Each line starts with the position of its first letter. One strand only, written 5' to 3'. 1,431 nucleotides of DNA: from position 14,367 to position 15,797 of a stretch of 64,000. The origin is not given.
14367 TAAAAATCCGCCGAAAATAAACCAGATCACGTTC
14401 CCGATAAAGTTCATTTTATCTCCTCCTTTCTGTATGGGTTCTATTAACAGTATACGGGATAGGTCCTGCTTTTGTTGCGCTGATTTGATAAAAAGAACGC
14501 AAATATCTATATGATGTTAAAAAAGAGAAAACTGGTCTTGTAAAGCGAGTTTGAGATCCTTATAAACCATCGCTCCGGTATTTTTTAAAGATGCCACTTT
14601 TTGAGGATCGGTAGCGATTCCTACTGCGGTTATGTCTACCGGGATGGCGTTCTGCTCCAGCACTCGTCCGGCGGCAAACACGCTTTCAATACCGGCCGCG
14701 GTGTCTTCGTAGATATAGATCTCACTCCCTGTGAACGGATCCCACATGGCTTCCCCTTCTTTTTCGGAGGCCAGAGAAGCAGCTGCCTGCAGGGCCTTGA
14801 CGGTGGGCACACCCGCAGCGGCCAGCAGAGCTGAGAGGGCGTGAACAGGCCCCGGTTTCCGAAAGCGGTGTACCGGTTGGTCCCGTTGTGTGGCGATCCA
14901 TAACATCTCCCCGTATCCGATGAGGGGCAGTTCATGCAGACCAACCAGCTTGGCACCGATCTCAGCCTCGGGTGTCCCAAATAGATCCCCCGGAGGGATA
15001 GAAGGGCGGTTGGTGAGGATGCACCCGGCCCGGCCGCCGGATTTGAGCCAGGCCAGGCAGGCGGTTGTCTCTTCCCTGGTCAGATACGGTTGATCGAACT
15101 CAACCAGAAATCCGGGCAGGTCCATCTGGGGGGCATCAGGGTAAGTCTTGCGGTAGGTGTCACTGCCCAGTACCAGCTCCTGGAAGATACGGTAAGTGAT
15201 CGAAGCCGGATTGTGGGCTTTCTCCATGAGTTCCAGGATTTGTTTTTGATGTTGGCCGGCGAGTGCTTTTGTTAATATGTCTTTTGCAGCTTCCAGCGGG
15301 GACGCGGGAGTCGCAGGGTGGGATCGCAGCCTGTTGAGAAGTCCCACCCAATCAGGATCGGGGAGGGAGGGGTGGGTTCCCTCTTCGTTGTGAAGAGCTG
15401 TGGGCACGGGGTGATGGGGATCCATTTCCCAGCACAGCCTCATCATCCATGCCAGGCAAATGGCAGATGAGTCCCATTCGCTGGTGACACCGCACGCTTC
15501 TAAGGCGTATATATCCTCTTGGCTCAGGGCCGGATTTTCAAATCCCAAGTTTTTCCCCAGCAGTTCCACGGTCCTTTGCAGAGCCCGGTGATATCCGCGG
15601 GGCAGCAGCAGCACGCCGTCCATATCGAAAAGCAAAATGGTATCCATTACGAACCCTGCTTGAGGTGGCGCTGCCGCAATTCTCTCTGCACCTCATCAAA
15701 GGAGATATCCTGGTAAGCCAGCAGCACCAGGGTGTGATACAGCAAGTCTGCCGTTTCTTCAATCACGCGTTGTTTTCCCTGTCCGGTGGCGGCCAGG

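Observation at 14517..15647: HAD-fold protein translationally coupled to hisE: candidate for the missing histidinol-phosphate phosphatase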

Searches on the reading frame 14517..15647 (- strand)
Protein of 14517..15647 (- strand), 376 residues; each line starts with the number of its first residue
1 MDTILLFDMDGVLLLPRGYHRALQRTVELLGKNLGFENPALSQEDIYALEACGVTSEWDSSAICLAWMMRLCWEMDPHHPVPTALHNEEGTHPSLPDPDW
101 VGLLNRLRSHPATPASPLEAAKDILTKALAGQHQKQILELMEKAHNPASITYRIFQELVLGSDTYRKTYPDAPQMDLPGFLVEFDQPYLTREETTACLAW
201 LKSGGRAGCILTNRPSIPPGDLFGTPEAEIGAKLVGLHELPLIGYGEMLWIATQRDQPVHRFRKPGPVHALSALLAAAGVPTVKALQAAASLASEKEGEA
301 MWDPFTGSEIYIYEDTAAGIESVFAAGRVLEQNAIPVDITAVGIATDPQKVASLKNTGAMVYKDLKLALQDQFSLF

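Call 4: search_protein_families(library=pfam, proteins=[window:14517-15647:-], max_evalue=1)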
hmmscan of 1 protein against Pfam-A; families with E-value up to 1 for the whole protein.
window:14517-15647:- (376 aa): 1 family
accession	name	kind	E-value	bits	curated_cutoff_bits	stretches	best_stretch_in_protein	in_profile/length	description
PF00702.32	Hydrolase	-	0.075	13.8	26.4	1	5-215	4-124/191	haloacid dehalogenase-like hydrolase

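Call 5: search_protein_families(library=ncbifam, proteins=[window:14517-15647:-], max_evalue=1)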
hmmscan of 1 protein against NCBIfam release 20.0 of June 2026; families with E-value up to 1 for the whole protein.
window:14517-15647:- (376 aa): 2 families
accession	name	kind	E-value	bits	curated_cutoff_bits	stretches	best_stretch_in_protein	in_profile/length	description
TIGR01548.1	HAD-SF-IA-hyp1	hypoth_equivalog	0.00089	18.8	140.2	1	4-216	2-133/197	TIGR01548 family HAD-type hydrolase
TIGR01549.1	HAD-SF-IA-v1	subfamily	0.16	12.3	23.3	1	5-32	2-29/149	HAD-IA family hydrolase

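Call 6: find_homologous_proteins(query=window:14517-15647:-, max_evalue=0.001)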
Query window:14517-15647:- (376 aa): 170 proteins with E <= 0.001 among 8000 candidates; the best 120 are listed.
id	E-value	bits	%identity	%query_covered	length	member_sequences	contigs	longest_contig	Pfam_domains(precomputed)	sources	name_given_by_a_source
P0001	1.6e-254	862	100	100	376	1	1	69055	-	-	-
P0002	2.9e-182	624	74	100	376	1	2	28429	-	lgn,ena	-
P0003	3.9e-182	623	73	100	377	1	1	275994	-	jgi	-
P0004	3.9e-108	380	49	100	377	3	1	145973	-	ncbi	ncbi:MAG: hypothetical protein R6U57_01995 [Anaerolineales bacterium]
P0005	1.3e-103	365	47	99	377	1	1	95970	-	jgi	-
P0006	3.9e-103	363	47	100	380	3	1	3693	-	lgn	-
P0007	1.6e-102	361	49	100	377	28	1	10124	-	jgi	jgi:hypothetical protein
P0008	3.4e-102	360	46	99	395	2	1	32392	-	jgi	-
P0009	4.4e-102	360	46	99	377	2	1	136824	-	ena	-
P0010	8.1e-102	359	47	100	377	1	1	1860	-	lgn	-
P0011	2.7e-101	357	45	100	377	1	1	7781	-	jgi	-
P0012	5.8e-99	350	45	99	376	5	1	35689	-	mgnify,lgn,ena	mgnify:CR=1 FL=1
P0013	6.4e-98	346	48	99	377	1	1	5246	-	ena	-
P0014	1.1e-97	345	44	99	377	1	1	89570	-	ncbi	ncbi:MAG: hypothetical protein R6U51_08900 [Anaerolineales bacterium]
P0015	2.0e-97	345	47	99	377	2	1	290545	-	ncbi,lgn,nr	ncbi:MAG: hypothetical protein U5K99_08480 [Anaerolineales bacterium]|nr:hypothetical protein [Anaer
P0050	2.5e-76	275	42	97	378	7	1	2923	PF00702.33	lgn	-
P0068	1.0e-73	266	39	98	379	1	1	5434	PF00702.33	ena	-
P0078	1.2e-70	256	39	97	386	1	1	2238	PF00702.33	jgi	jgi:hypothetical protein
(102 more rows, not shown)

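Call 7: search_solved_structures(query=window:14517-15647:-, max_evalue=10, show_alignments=2)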
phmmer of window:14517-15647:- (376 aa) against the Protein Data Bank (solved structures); distinct sequences matched with E-value up to 10: 5.
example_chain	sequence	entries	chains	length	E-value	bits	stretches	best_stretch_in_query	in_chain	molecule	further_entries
6a98_A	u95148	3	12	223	0.068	15.2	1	14-64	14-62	aromatic prenyltransferase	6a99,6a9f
6a8x_A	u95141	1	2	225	0.18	13.8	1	14-52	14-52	aromatic prenyltransferase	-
5yvk_A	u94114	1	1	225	0.55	12.3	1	14-52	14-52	cyclase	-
6ktj_A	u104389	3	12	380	1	11.3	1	14-56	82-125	Scyllo-inositol dehydrogenase with L-glucose dehydrogenase activity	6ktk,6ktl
5ya8_A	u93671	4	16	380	1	11.3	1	14-56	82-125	Scyllo-inositol dehydrogenase with L-glucose dehydrogenase activity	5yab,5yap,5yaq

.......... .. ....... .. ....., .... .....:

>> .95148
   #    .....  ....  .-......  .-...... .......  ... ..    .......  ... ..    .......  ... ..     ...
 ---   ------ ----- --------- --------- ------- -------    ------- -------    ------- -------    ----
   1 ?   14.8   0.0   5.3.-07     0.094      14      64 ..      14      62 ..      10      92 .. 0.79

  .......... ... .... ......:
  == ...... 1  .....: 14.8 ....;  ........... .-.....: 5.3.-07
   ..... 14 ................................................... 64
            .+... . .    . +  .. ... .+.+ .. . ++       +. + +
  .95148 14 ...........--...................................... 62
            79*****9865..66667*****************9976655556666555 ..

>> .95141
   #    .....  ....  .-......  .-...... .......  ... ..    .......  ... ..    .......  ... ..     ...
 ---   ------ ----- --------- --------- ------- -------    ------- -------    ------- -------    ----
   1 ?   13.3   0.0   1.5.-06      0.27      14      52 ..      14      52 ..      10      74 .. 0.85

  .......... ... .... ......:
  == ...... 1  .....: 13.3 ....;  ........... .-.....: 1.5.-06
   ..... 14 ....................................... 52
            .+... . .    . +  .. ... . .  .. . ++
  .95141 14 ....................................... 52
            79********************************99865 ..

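Call 10: find_related_loci(query=A1, collection=genome_contigs, flank=10000)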
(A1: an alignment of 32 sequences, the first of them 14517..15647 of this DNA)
Query A1 (376 aa) in genome_contigs; peptide patterns used: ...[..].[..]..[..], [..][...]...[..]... (x = any residue, [..] = any of these).
599 stretches matched a pattern (row limit reached: there are more); 18 encode a relative of the query (tblastn E <= 1e-3); 18 distinct loci.
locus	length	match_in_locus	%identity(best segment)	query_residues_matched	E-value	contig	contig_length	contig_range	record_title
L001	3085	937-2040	42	3-373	2e-86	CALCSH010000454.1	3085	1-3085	MAG TPA_asm: uncultured Anaerolineae bacterium isolate ERR2206789_bin.32_CONCOCT_v1.1_MAG genome assembly, contig: ERZ89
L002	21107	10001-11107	40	4-369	1e-84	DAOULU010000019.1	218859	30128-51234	MAG TPA_asm: Anaerolineales bacterium isolate W31_54 k127_305582, whole genome shotgun sequence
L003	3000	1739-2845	40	1-370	3e-85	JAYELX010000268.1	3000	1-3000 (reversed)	MAG: Chloroflexota bacterium isolate MAG096 MAG096_268, whole genome shotgun sequence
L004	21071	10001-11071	41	4-368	2e-75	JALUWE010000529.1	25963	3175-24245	MAG: Anaerolineales bacterium isolate 128-326_metabat2_scaf2bin.091 128-326_scaffold_675_c1, whole genome shotgun sequen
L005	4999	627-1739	40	4-370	1e-71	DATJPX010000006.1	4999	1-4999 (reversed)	MAG TPA_asm: Anaerolineales bacterium isolate SMAG_U14924 k141_3290559, whole genome shotgun sequence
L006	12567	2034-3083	34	6-355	1e-60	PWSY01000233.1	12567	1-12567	MAG: Anaerolineaceae bacterium isolate CSSed11_170R1 CS-Sed11-C7467, whole genome shotgun sequence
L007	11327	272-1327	33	4-355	6e-55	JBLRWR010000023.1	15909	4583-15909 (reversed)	MAG: Brevefilum sp. isolate TamC05-16 NODE_23_length_15909_cov_3.022802, whole genome shotgun sequence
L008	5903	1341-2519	32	4-376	8e-54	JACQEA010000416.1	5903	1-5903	MAG: Chloroflexi bacterium isolate NC_groundwater_1009_Pr1_S-0.65um_53_31 Montesol18_Sp65_coassembly_scaffold_1179885, w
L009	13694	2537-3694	32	4-369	7e-51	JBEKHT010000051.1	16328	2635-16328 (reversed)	MAG: Anaerolineales bacterium isolate SPRUCE 283 SPRUCE_283_51, whole genome shotgun sequence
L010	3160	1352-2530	34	4-369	3e-50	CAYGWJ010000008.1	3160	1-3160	MAG TPA_asm: uncultured Anaerolineae bacterium isolate ERP119294_co2_411 genome assembly, contig: k141_2905699, whole ge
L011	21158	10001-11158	33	3-375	4e-45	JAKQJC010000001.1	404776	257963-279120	MAG: Chloroflexota bacterium isolate USDV_maxbin.034 k141_248451, whole genome shotgun sequence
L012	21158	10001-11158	31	4-370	2e-44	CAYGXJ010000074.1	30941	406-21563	MAG TPA_asm: uncultured Anaerolineales bacterium isolate ERP119294_co2_526 genome assembly, contig: k141_2547107, whole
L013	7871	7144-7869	39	1-243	4e-41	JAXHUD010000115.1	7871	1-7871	MAG: Chloroflexota bacterium isolate MAG42_tar_biofilm MAG42_115, whole genome shotgun sequence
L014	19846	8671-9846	30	3-376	2e-40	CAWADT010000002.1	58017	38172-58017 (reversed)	MAG: uncultured Chloroflexia bacterium isolate MFD03726.bin.1.194 genome assembly, contig: contig_106480, whole genome s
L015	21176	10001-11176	29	3-376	1e-39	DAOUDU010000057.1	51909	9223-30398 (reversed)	MAG TPA_asm: Anaerolineales bacterium isolate N14_58 52044, whole genome shotgun sequence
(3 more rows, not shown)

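Call 15: predict_structure(alignment_id=A1)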
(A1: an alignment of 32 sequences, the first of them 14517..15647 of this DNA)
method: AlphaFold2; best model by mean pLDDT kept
length: 376 residues; sequences in the alignment: 32
mean_pLDDT: 93.5   pTM: 0.90
mean pLDDT of the five models: 93.5, 93.1, 92.8, 92.4, 92.2
residues with pLDDT >= 90: 334; 70-90: 31; 50-70: 11; < 50: 0
segments of 3 or more residues with pLDDT < 50: none
pLDDT, mean of each block of 10 residues (from residue 1): 96 95 97 93 94 91 97 93 76 81 91 75 94 96 93 97 97 95 96 96 93 96 96 97 97 95 94 97 97 85 95 97 97 96 96 96 97 93
secondary structure, 60 per line:
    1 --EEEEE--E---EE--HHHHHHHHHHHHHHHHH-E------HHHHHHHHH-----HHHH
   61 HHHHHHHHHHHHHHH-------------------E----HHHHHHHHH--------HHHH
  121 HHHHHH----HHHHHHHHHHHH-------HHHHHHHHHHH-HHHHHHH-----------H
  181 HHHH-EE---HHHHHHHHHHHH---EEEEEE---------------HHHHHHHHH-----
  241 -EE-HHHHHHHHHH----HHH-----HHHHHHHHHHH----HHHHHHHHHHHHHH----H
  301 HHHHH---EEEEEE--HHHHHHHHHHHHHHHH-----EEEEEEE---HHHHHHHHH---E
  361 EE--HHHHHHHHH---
elements in order: E3-7 H18-34 H43-51 H57-75 H100-108 H117-126 H131-142 H150-160 H162-168 H180-184 H191-202 E206-211 H227-235 H245-254 H267-277 H282-295 H300-305 E309-314 H317-332 E338-344 H348-356 E360-362 H365-373

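Call 19: fold_search(model_id=the predicted structure, library=pdb)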
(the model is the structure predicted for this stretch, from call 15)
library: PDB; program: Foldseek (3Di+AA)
matches with E <= 10: 646; with E <= 0.001: 1
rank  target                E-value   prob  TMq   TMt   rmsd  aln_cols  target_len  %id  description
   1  1qyi                  5.0e-11  1.00  0.70  0.70   5.0       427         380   17  X-RAY STRUCTURE OF Q8NW41 NORTHEAST STRUCTURAL GENOMICS CONSORTIUM TARGET ZR25. (released 2003-12-02)
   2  2pke_B                3.1e-02  0.87  0.28  0.42   9.2       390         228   11  Crystal structure of haloacid delahogenase-like family hydrolase (NP_639141.1) from Xanthomonas campestris at 1.81 A r (released 2007-05-08)
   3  2pke_A                4.8e-02  0.66  0.25  0.36  10.4       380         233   11  Crystal structure of haloacid delahogenase-like family hydrolase (NP_639141.1) from Xanthomonas campestris at 1.81 A r (released 2007-05-08)
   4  2ipc_B                8.3e-02  0.06  0.11  0.07  21.2       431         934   12  Crystal structure of the translocation ATPase SecA from Thermus thermophilus reveals a parallel, head-to-head dimer (released 2006-11-28)
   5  6yuo_B                1.3e-01  0.16  0.14  0.19  11.9       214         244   14  Capsule O-acetyltransferase of Neisseria meningitidis serogroup A in complex with caged Gadolinium (released 2020-08-19)
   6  6pyo_B                1.4e-01  0.21  0.16  0.28  10.8       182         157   14  Calcium Activated Chloride Channel Regulator 1 (CLCA1) VWA Domain (released 2020-01-29)
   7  2aef_A                1.9e-01  0.60  0.21  0.32   7.0       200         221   12  Crystal Structures of the MthK RCK Domain in Ca2+ bound form (released 2005-10-25)
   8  3oec_A                2.0e-01  0.16  0.16  0.20  12.4       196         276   11  Crystal structure of carveol dehydrogenase from Mycobacterium thermoresistibile (released 2010-09-01)
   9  6yuq_A                2.1e-01  0.13  0.13  0.18  12.1       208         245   12  Capsule O-acetyltransferase of Neisseria meningitidis serogroup A in complex with polysaccharide (released 2020-08-19)
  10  6ekk_D                2.6e-01  0.47  0.13  0.24   5.6        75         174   15  Crystal structure of GEF domain of DENND 1A in complex with Rab GTPase Rab35-GDP bound state. (released 2018-10-17)
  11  4jro_B                2.8e-01  0.14  0.18  0.24  11.6       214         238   14  Crystal structure of 3-oxoacyl-[acyl-carrier protein]reductase (FabG)from Listeria monocytogenes in complex with NADP+ (released 2013-04-03)
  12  2rir_E                2.9e-01  0.15  0.13  0.16  11.9       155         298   10  Crystal structure of dipicolinate synthase, A chain, from Bacillus subtilis (released 2007-10-23)
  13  7f67_C                2.9e-01  0.06  0.14  0.16  20.0       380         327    9  eIF2B-SFSV NSs-2-eIF2 (released 2021-12-01)
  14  3s55_C                3.1e-01  0.13  0.16  0.20  12.3       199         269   10  Crystal structure of a putative short-chain dehydrogenase/reductase from Mycobacterium abscessus bound to NAD (released 2011-06-08)
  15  6yuv_A                3.1e-01  0.11  0.13  0.17  12.2       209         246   10  Capsule O-acetyltransferase of Neisseria meningitidis serogroup A (released 2020-08-19)
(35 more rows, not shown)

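Call 24: search_protein_representatives(alignment_id=A1)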
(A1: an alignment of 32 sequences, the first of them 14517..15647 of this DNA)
Query: 32 sequences, 378 profile positions. Proteins with E-value up to 0.001 (for the whole library): 792; up to 1e-10: 613; up to 1e-30: 465. The best 150 are listed.
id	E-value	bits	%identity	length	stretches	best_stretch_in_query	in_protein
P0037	1.1e-148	511.9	-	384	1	2-377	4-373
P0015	1.5e-147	508.0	-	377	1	2-376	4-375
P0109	3.7e-144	496.9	-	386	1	1-373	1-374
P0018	4.9e-144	496.5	-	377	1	3-376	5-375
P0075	4.4e-143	493.4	-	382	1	1-375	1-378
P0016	5.2e-142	489.8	-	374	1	1-375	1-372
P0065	1.3e-139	481.9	-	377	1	1-376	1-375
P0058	6.7e-138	476.3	-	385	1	1-377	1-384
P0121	2.0e-137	474.8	-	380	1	1-377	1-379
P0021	6.5e-136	469.8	-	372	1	3-375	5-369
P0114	1.9e-134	465.0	-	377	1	1-375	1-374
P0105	4.1e-134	463.8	-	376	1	1-372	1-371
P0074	4.9e-134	463.6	-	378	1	1-376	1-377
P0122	5.0e-133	460.3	-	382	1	2-374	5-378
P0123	2.2e-132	458.2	-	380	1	1-375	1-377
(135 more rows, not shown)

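Call 33: search_solved_structures(query=A1, max_evalue=10, show_alignments=3)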
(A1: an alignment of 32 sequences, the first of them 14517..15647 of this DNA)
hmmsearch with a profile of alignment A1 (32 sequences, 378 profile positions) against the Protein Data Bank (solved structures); distinct sequences matched with E-value up to 10: 10.
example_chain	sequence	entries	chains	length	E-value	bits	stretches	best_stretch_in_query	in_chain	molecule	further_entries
1qyi_A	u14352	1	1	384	0.054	15.8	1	45-178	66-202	hypothetical protein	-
3kbb_A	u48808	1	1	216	0.16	14.2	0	1-17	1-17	Phosphorylated carbohydrates phosphatase TM_1254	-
3qu2_A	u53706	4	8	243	0.42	12.9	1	3-26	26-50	INORGANIC PYROPHOSPHATASE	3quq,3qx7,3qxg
3quc_A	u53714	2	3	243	0.44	12.8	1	3-25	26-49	INORGANIC PYROPHOSPHATASE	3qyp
3r9k_A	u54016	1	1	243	0.44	12.8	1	3-25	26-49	Putative beta-phosphoglucomutase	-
3qub_A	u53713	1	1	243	0.44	12.8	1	3-25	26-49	INORGANIC PYROPHOSPHATASE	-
9dni_A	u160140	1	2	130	0.55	12.5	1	86-152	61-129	De novo designed IR agonist ""S2-F1-S1""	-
9pdp_A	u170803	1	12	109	0.58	12.4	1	85-143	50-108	Portal protein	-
1h75_A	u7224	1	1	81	0.6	12.3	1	226-257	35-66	GLUTAREDOXIN-LIKE PROTEIN NRDH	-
3fm9_A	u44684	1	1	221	0.78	12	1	3-26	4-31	Beta-phosphoglucomutase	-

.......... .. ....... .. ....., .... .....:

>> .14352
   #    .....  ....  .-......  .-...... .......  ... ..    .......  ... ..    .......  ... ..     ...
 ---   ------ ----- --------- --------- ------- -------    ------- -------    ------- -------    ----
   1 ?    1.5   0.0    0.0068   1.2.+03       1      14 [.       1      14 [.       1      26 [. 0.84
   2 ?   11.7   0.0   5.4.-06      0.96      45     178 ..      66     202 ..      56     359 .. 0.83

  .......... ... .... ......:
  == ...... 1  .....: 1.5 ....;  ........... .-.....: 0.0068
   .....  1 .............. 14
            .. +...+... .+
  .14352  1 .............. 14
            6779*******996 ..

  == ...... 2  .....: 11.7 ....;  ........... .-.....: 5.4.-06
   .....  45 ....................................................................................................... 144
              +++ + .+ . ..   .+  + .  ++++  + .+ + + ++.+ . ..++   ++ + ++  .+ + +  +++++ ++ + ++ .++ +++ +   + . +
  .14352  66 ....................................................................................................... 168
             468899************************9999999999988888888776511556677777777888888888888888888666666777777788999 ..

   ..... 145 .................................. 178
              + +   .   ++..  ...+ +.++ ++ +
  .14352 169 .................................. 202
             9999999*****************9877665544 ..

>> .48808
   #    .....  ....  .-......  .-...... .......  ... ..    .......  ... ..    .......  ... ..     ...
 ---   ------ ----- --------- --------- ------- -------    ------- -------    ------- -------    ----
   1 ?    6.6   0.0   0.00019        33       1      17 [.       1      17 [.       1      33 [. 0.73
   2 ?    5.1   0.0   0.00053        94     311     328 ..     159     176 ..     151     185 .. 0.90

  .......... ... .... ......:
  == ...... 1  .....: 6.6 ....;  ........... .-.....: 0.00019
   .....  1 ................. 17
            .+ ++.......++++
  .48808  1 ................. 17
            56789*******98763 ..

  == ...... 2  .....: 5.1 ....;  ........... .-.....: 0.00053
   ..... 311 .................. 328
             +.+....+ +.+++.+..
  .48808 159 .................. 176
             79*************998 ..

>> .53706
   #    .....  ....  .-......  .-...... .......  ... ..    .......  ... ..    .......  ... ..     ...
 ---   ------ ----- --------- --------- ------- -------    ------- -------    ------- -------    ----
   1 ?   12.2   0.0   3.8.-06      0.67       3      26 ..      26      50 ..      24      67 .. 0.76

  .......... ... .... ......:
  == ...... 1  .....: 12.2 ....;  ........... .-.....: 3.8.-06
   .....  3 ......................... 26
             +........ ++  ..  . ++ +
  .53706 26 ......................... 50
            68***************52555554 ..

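Call 34: search_protein_families(library=ncbifam, alignment_id=A1, max_evalue=0.1)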
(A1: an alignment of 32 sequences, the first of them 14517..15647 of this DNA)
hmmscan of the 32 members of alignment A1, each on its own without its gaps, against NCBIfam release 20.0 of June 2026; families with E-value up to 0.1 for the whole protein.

A. member 1, window:14517-15647:- (376 aa): 1 family
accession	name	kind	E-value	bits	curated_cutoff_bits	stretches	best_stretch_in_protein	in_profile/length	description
TIGR01548.1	HAD-SF-IA-hyp1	hypoth_equivalog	0.00089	18.8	140.2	1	4-216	2-133/197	TIGR01548 family HAD-type hydrolase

B. families by the number of members that match (of 32 scanned): 12 families
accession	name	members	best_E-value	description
TIGR01548.1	HAD-SF-IA-hyp1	24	3.8e-07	TIGR01548 family HAD-type hydrolase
TIGR02009.1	PGMB-YQAB-SF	15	0.0049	beta-phosphoglucomutase family hydrolase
TIGR01549.1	HAD-SF-IA-v1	13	0.003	HAD-IA family hydrolase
TIGR01509.1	HAD-SF-IA-v3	8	0.03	HAD-IA family hydrolase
NF053653.1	InDiPhoBT2121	4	0.0028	inorganic diphosphatase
TIGR01656.1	Histidinol-ppas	2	0.024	histidinol-phosphate phosphatase domain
NF005514.0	PRK07122.1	2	0.063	RNA polymerase sigma factor SigF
NF009698.0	PRK13223.1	1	0.0091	phosphoglycolate phosphatase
TIGR03382.1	GC_trans_RRR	1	0.033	MYXO-CTERM sorting domain-containing protein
TIGR01990.1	bPGM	1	0.035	beta-phosphoglucomutase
NF008000.0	PRK10725.1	1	0.065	fructose-1-phosphate/6-phosphogluconate phosphatase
NF040825.1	UDPMaNacDH_Arch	1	0.068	UDP-N-acetyl-D-mannosamine dehydrogenase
